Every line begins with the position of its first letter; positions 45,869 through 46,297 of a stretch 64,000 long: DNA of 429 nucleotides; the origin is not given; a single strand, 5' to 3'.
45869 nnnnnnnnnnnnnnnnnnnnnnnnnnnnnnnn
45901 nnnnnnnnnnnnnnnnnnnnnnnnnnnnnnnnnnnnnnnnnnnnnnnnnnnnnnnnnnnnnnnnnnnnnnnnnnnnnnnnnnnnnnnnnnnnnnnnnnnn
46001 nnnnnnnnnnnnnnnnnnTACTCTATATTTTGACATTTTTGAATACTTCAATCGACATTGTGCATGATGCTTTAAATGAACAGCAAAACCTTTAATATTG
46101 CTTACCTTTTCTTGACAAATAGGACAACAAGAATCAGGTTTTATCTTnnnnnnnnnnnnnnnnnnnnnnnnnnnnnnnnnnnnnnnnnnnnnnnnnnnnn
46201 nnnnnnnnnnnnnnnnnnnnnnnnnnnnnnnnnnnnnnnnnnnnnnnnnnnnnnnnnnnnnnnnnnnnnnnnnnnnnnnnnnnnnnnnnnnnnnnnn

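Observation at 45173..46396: Intein with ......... homing endonuclease (plus a Cys/His-rich insert) inside the class III ribonucleotide reductase NrdD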

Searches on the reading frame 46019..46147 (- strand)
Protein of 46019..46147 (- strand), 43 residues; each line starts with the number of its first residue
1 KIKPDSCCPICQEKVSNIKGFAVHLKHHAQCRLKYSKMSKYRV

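Call 34: search_solved_structures(query=A2, max_evalue=10, show_alignments=5)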
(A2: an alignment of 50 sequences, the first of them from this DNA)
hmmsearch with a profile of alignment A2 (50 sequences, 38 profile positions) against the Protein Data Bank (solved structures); distinct sequences matched with E-value up to 10: 60.
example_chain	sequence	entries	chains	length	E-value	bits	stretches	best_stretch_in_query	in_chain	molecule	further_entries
2i13_A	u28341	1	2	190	0.00011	25.2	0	4-25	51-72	Aart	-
4ap4_A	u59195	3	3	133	0.0011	22.1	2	3-15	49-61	E3 UBIQUITIN LIGASE RNF4 | E3 UBIQUITIN-PROTEIN LIGASE RNF4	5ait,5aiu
2h0d_B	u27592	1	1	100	0.0017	21.4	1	2-17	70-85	Ubiquitin ligase protein RING2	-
8grm_N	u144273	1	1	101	0.0018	21.3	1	2-17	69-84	Ring1B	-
7nd1_A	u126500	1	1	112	0.0018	21.3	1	2-17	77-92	E3 ubiquitin-protein ligase RING2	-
4s3o_B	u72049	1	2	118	0.0028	20.7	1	2-17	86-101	E3 ubiquitin-protein ligase RING2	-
3rpg_C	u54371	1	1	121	0.003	20.6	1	2-17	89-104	E3 ubiquitin-protein ligase RING2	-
2ect_A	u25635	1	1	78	0.0046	20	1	3-16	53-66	RING finger protein 126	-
2ckl_B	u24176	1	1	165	0.0058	19.7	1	2-17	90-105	UBIQUITIN LIGASE PROTEIN RING2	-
8h9h_G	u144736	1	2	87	0.0061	19.6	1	3-25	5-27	Zinc finger and BTB domain-containing protein 7A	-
2k5c_A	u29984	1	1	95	0.0083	19.2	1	4-13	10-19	uncharacterized protein PF0385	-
7eyi_G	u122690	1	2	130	0.012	18.6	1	3-25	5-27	Zinc finger and BTB domain-containing protein 7A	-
6wi7_A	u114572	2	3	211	0.016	18.3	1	2-17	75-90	E3 ubiquitin-protein ligase RING2, Polycomb complex protein BMI-1 chimera | E3 ubiquitin-protein ligase RING2,Polycomb complex protein BMI-1 chimera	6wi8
7n5w_A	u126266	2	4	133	0.017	18.2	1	3-25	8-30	Zinc finger and BTB domain-containing protein 7A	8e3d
7n5s_A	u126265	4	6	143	0.019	18.1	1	3-25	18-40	Zinc finger and BTB domain-containing protein 7A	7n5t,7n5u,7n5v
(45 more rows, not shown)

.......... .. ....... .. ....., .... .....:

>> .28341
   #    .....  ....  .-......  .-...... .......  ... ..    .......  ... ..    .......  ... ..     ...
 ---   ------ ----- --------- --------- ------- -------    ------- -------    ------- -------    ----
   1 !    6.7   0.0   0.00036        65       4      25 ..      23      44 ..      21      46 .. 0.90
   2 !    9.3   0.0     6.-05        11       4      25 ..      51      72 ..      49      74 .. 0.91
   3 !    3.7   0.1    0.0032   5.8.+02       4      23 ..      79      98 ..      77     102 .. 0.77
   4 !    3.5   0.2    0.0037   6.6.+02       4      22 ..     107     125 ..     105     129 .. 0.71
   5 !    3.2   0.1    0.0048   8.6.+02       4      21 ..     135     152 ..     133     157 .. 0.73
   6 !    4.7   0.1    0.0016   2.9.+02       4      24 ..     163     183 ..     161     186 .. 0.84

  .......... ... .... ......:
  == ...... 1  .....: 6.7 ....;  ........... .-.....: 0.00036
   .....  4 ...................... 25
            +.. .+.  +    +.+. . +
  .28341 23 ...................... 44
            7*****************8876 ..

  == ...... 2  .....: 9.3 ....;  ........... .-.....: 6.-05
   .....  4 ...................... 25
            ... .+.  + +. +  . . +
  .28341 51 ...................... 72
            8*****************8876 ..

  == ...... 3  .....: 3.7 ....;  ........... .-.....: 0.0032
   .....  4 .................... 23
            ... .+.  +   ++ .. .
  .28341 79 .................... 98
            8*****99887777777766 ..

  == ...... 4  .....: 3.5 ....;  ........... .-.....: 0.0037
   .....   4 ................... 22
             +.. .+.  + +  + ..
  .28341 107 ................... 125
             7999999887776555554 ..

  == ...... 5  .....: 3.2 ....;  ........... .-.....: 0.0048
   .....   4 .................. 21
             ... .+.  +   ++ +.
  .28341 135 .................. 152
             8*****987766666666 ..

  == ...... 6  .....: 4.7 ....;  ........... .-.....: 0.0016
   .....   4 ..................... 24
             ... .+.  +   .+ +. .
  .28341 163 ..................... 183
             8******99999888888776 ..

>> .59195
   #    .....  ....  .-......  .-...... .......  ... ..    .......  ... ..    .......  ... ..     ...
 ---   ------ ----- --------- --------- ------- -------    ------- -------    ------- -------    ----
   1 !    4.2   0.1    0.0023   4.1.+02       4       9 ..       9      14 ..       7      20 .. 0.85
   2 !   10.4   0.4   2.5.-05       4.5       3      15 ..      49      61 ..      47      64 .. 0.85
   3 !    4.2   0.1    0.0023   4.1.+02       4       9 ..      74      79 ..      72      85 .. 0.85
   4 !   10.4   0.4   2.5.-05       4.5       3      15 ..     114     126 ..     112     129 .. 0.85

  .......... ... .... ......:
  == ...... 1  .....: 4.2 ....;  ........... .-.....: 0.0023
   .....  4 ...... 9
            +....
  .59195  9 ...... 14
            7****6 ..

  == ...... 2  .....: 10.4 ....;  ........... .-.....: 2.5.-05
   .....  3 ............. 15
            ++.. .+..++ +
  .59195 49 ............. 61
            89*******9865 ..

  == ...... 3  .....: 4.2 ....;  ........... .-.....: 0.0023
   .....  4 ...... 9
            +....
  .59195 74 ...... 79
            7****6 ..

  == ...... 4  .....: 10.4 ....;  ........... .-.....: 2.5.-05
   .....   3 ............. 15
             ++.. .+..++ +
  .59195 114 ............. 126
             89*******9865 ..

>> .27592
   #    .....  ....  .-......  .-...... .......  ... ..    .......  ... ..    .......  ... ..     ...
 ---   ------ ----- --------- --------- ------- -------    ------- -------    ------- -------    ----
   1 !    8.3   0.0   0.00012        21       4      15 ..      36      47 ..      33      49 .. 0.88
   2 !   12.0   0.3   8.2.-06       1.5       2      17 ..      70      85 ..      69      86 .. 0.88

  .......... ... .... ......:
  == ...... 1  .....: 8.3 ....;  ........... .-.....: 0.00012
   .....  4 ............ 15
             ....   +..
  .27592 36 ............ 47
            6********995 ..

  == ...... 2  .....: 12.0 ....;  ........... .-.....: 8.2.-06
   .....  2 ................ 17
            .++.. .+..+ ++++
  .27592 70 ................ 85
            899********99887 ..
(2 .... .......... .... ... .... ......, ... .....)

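Call 35: search_protein_families(library=pfam, alignment_id=A2, max_evalue=1)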
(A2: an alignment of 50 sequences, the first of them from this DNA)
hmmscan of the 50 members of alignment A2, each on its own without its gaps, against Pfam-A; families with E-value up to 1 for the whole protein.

A. member 1, seq(38 aa): 7 families
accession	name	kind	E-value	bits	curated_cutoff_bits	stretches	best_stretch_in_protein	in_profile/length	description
PF24333.1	DUF7501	-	0.00037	21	27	1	3-33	11-42/58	Family of unknown function (DUF7501)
PF23320.1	Zn_SUZ12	-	0.0025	17.9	28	1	2-37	23-59/70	Polycomb protein SUZ12-like, Zn domain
PF13894.12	zf-C2H2_4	-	0.0086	17.2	27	1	4-25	2-23/24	C2H2-type zinc finger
PF05605.18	zf-Di19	-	0.016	15.8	27.5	1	4-25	33-52/54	Drought induced 19 protein (Di19), zinc-binding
PF12756.13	zf-C2H2_2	-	0.045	14.4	26.9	1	3-34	51-82/100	C2H2 type zinc-finger (2 copies)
PF16293.11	zf-C2H2_9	-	0.13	12.6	29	1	4-26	3-24/59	C2H2 type zinc-finger (1 copy)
PF15750.11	UBZ_FAAP20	-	0.28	11.4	25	1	3-11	2-10/35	Ubiquitin-binding zinc-finger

B. families by the number of members that match (of 50 scanned): 77 families (the first 25 are shown)
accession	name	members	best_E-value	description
PF24333.1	DUF7501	50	8.2e-07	Family of unknown function (DUF7501)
PF16293.11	zf-C2H2_9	42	0.0011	C2H2 type zinc-finger (1 copy)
PF13894.12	zf-C2H2_4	40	0.00043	C2H2-type zinc finger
PF05605.18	zf-Di19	39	0.0012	Drought induced 19 protein (Di19), zinc-binding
PF19126.5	DUF5810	38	1.8e-05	Family of unknown function (DUF5810)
PF00096.32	zf-C2H2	34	0.0002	Zinc finger, C2H2 type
PF12756.13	zf-C2H2_2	27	0.00043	C2H2 type zinc-finger (2 copies)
PF12171.14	zf-C2H2_jaz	26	0.00017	Zinc-finger double-stranded RNA-binding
PF12874.13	zf-met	24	6.3e-05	Zinc-finger of C2H2 type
PF23320.1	Zn_SUZ12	19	0.0023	Polycomb protein SUZ12-like, Zn domain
PF14447.12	Prok-RING_4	16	0.0051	Prokaryotic RING finger family 4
PF08209.17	Sgf11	15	0.0022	Sgf11 (transcriptional regulation protein)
PF10367.15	zf-Vps39_C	12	0.0032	Vacuolar sorting protein 39 C-terminal zinc finger domain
PF14471.11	DUF4428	9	0.00073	Domain of unknown function (DUF4428)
PF23475.1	zf-Tbcl_FmdE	8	0.0043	FmdE treble clef zinc finger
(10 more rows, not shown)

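Call 65: predict_structure(alignment_id=A3)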
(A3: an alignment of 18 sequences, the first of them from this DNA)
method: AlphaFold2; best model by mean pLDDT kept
length: 43 residues; sequences in the alignment: 18
mean_pLDDT: 76.8   pTM: 0.49
mean pLDDT of the five models: 76.8, 76.0, 75.9, 74.1, 73.2
residues with pLDDT >= 90: 0; 70-90: 33; 50-70: 7; < 50: 3
segments of 3 or more residues with pLDDT < 50: none
pLDDT, mean of each block of 10 residues (from residue 1): 68 82 87 80 46
secondary structure, 60 per line:
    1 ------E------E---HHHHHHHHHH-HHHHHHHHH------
elements in order: H18-27 H29-37

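Call 67: fold_search(model_id=the predicted structure, library=pdb)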
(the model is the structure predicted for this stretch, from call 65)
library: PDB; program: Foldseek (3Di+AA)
matches with E <= 10: 23; with E <= 0.001: 0
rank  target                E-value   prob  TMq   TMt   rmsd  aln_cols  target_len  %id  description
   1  9kq2_K                3.8e-01  0.12  0.31  0.19   8.5        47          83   26  Cryo-EM structure of RNF168'-RNF168-UbcH5c complex bound to nucleosome (released 2025-11-12)
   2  8u13_K                1.2e+00  0.06  0.31  0.18   8.5        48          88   27  Cryo-EM structure of the human nucleosome core particle ubiquitylated at histone H2A lysine 15 in complex with RNF168- (released 2024-01-17)
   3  8uqa                  1.5e+00  0.08  0.34  0.04   8.3        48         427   27  Crystal structure of RNF168 (RING)-UbcH5c fused to H2A-H2B via a 12-residue linker (released 2024-01-17)
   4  4gb0                  1.7e+00  0.06  0.32  0.18   8.3        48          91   25  Crystal Structure of the RING domain of RNF168 (released 2013-07-10)
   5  8uqc                  2.0e+00  0.05  0.32  0.05   8.3        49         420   26  Crystal structure of RNF168 (RING)-UbcH5c fused to H2A-H2B via a 20-residue linker (crystallization condition 2) (released 2024-01-17)
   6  8uq9_a                2.8e+00  0.05  0.33  0.04   8.5        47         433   26  Crystal structure of RNF168 (RING)-UbcH5c fused to H2A-H2B via a 4-residue linker (released 2024-01-17)
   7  1wg2_MODEL_1_A        3.3e+00  0.08  0.30  0.21   2.5        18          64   28  Solution structure of zf-AN1 domain from Arabidopsis thaliana (released 2004-11-27)
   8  8x7j_L                3.3e+00  0.06  0.30  0.25   4.0        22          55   32  Cryo-EM structures of RNF168/UbcH5c-Ub/nucleosomes complex determined by activity-based chemical trapping strategy (released 2024-08-07)
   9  1l8d_B                4.9e+00  0.04  0.32  0.16   7.8        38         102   18  Rad50 coiled-coil Zn hook (released 2002-08-28)
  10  8uqb                  4.9e+00  0.02  0.28  0.05   7.0        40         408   18  Crystal structure of RNF168 (RING)-UbcH5c fused to H2A-H2B via a 20-residue linker (crystallization condition 1) (released 2024-01-17)
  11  2lvu_MODEL_1_A        5.3e+00  0.08  0.43  0.55   1.9        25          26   24  Solution structure of Miz-1 zinc finger 10 (released 2012-07-25)
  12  2n26_MODEL_1_A        6.2e+00  0.11  0.48  0.39   1.6        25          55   24  Solution structure of Miz-1 zinc fingers 3 and 4 (released 2015-06-17)
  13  1mey_G                6.2e+00  0.07  0.42  0.55   1.4        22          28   27  CRYSTAL STRUCTURE OF A DESIGNED ZINC FINGER PROTEIN BOUND TO DNA (released 1997-03-12)
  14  6c23_A                6.8e+00  0.09  0.44  0.17   3.4        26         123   27  Cryo-EM structure of PRC2 bound to cofactors AEBP2 and JARID2 in the Compact Active State (released 2018-01-24)
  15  4s3o_B                6.8e+00  0.02  0.27  0.11   8.5        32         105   25  PCGF5-RING1B-UbcH5c complex (released 2015-07-15)
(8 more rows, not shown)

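Call 70: search_protein_representatives(alignment_id=A3)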
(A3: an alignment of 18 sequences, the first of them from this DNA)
Query: 18 sequences, 43 profile positions. Proteins with E-value up to 0.001 (for the whole library): 41; up to 1e-10: 10; up to 1e-30: 0. The best 41 are listed.
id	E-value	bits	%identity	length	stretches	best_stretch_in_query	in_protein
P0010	5.0e-16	74.4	-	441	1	1-43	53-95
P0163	5.4e-15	71.1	-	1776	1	2-43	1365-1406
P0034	2.5e-14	69.0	-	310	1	1-43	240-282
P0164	1.3e-13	66.7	-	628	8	6-26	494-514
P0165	2.7e-13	65.6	-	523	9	5-24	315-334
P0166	8.2e-13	64.1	-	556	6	6-24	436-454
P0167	9.2e-13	63.9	-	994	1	1-43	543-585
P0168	1.4e-12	63.4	-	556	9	7-24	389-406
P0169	1.2e-11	60.4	-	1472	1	4-43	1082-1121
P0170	3.8e-11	58.8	-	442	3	4-36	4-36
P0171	1.6e-09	53.6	-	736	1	4-43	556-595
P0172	1.4e-08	50.6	-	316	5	7-29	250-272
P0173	1.7e-08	50.3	-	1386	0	-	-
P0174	7.7e-08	48.2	-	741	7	20-32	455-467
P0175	2.7e-07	46.5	-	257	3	7-25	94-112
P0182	6.2e-06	42.1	-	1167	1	1-43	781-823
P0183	8.6e-06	41.6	-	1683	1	2-38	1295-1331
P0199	7.6e-04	35.4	-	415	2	4-40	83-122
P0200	8.1e-04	35.3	-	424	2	7-38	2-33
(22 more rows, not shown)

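Call 71: search_protein_families(library=pfam, proteins=[P0163, P0167, P0169, P0171, P0182, P0183, P0170, P0164, P0199, P0200], max_evalue=0.0001)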
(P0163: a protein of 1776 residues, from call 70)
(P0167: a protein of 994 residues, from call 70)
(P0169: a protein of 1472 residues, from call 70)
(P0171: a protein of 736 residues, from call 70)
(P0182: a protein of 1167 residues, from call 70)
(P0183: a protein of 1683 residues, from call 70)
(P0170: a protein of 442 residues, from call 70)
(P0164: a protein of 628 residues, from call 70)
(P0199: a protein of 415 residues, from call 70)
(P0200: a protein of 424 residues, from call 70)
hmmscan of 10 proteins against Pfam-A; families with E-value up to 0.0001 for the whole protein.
P0163 (1776 aa): 6 families
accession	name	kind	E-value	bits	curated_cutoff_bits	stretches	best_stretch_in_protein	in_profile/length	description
PF13597.11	NRDD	-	1.7e-150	502.8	26.2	4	1054-1282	258-472/562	Anaerobic ribonucleoside-triphosphate reductase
PF14890.11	Intein_splicing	-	1.3e-48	165.1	35.8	3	338-840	4-155/155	Intein splicing domain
PF14528.11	LAGLIDADG_3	-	2.8e-25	88.8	22.5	2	645-699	3-61/82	LAGLIDADG-like domain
PF03477.21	ATP-cone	-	3e-19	69.8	25.8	1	4-91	2-88/88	ATP cone domain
PF01079.26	Hint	-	1.6e-05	25.1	29.7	0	386-478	46-141/213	Hint module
PF24333.1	DUF7501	-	1.8e-05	25.3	27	0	1369-1398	11-41/58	Family of unknown function (DUF7501)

P0167 (994 aa): 5 families
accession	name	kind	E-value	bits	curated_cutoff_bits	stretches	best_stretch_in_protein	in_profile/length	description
PF13597.11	NRDD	-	5.4e-100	336.1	26.2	2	161-462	190-473/562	Anaerobic ribonucleoside-triphosphate reductase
PF14528.11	LAGLIDADG_3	-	7e-22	77.9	22.5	2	729-804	5-81/82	LAGLIDADG-like domain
PF14890.11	Intein_splicing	-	6.2e-19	68.8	35.8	1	581-866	74-155/155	Intein splicing domain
PF05204.19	Hom_end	-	6.6e-09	36.3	21.1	1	729-797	16-89/110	Homing endonuclease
PF14527.11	LAGLIDADG_WhiA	-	3.1e-06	27.7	23.2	0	20-79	3-61/93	WhiA LAGLIDADG-like domain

P0169 (1472 aa): 4 families
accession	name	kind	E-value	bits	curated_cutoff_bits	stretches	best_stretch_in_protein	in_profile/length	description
PF13597.11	NRDD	-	2.6e-158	528.6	26.2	3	122-399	1-276/562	Anaerobic ribonucleoside-triphosphate reductase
PF14890.11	Intein_splicing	-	9.8e-22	77.9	35.8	1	1118-1402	75-155/155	Intein splicing domain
PF14528.11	LAGLIDADG_3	-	1.8e-19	70.2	22.5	2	1264-1334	3-75/82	LAGLIDADG-like domain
PF03477.21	ATP-cone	-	2.4e-19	70.1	25.8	1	4-93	2-87/88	ATP cone domain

P0171 (736 aa): 4 families
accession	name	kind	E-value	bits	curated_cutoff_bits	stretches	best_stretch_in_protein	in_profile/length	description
PF13597.11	NRDD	-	1.1e-34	120.4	26.2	2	2-106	322-430/562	Anaerobic ribonucleoside-triphosphate reductase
PF14890.11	Intein_splicing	-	9.1e-15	55.2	35.8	1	109-412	10-155/155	Intein splicing domain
PF24333.1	DUF7501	-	3.2e-05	24.4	27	1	558-589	11-43/58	Family of unknown function (DUF7501)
PF07460.16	NUMOD3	-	3.2e-05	24.2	20.4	1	273-292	18-37/37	NUMOD3 motif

P0182 (1167 aa): 4 families
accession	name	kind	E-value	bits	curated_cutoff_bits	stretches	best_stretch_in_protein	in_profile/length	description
PF13597.11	NRDD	-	2.2e-160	535.5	26.2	3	29-287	2-263/562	Anaerobic ribonucleoside-triphosphate reductase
PF14890.11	Intein_splicing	-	3.2e-20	72.9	35.8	2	327-483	18-155/155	Intein splicing domain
PF14528.11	LAGLIDADG_3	-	4.3e-07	30.5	22.5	1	968-1030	5-70/82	LAGLIDADG-like domain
PF05204.19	Hom_end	-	1.4e-05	25.6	21.1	1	957-1026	2-82/110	Homing endonuclease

P0183 (1683 aa): 3 families
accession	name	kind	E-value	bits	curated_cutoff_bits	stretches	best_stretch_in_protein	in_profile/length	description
PF13597.11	NRDD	-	2.3e-155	518.9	26.2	4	948-1216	217-476/562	Anaerobic ribonucleoside-triphosphate reductase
PF14890.11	Intein_splicing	-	3e-31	108.8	35.8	2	1224-1620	9-155/155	Intein splicing domain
PF14528.11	LAGLIDADG_3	-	1.1e-19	70.9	22.5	1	1483-1546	5-68/82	LAGLIDADG-like domain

P0170 (442 aa): 1 family
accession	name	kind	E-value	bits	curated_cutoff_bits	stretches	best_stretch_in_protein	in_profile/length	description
PF24333.1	DUF7501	-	5.2e-06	27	27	0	6-43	11-49/58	Family of unknown function (DUF7501)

P0164 (628 aa): 17 families
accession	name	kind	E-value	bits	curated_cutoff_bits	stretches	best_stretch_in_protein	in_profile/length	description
PF00096.32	zf-C2H2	-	1.6e-25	88.5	25.2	0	441-463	2-23/23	Zinc finger, C2H2 type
PF13894.12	zf-C2H2_4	-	6.7e-25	85.9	27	0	414-436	2-24/24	C2H2-type zinc finger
PF12171.14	zf-C2H2_jaz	-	9.4e-18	64.4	22.6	0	415-433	4-22/27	Zinc-finger double-stranded RNA-binding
PF10367.15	zf-Vps39_C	-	3.5e-16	58.9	24.7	0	545-566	7-27/41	Vacuolar sorting protein 39 C-terminal zinc finger domain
PF18387.7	zf_C2H2_ZHX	-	2.9e-15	56.1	27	0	522-549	6-33/53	Zinc-fingers and homeoboxes C2H2 finger domain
PF00412.28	LIM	-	8.9e-12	45.5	22.9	0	469-507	1-40/58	LIM domain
PF18439.7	zf_UBZ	-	2e-11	43.8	25.6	0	494-512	3-20/32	Ubiquitin-Binding Zinc Finger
PF13912.12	zf-C2H2_6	-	4.1e-11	43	25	0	415-436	4-24/27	C2H2-type zinc finger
PF25207.1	DUF7837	-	9.6e-11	42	27.8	0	495-528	7-42/47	Domain of unknown function (DUF7837)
PF23108.1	Zf-C2H2_ZNF451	-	2.2e-09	37.4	29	0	442-490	3-57/57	Two consecutive Zinc fingers C2H2 type, ZNF451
PF24446.1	DUF7565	-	7.5e-09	36.3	27.1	0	525-575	8-57/92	Family of unknown function (DUF7565)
PF12874.13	zf-met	-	2.1e-08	34.7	21.2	0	414-432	2-20/25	Zinc-finger of C2H2 type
PF13248.11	Zn_ribbon_3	-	1.3e-07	31.2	27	0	464-476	14-26/26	zinc-ribbon domain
PF10571.15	UPF0547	-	4.8e-07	30.2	29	0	387-398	2-13/26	Uncharacterised protein family UPF0547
PF12773.13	DZR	-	8.1e-07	29.5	27.3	0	407-451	7-36/45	Double zinc ribbon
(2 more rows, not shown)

P0199 (415 aa): 1 family
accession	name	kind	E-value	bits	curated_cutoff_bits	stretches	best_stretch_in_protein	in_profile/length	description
PF18741.7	MTES_1575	-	2e-06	28.2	38.2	1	325-393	22-94/96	REase_MTES_1575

P0200 (424 aa): 1 family
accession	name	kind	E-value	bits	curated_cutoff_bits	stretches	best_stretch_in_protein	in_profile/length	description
PF05443.17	ROS_MUCR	-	5.1e-14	52.8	25.4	1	36-102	53-120/123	ROS/MUCR transcriptional regulator protein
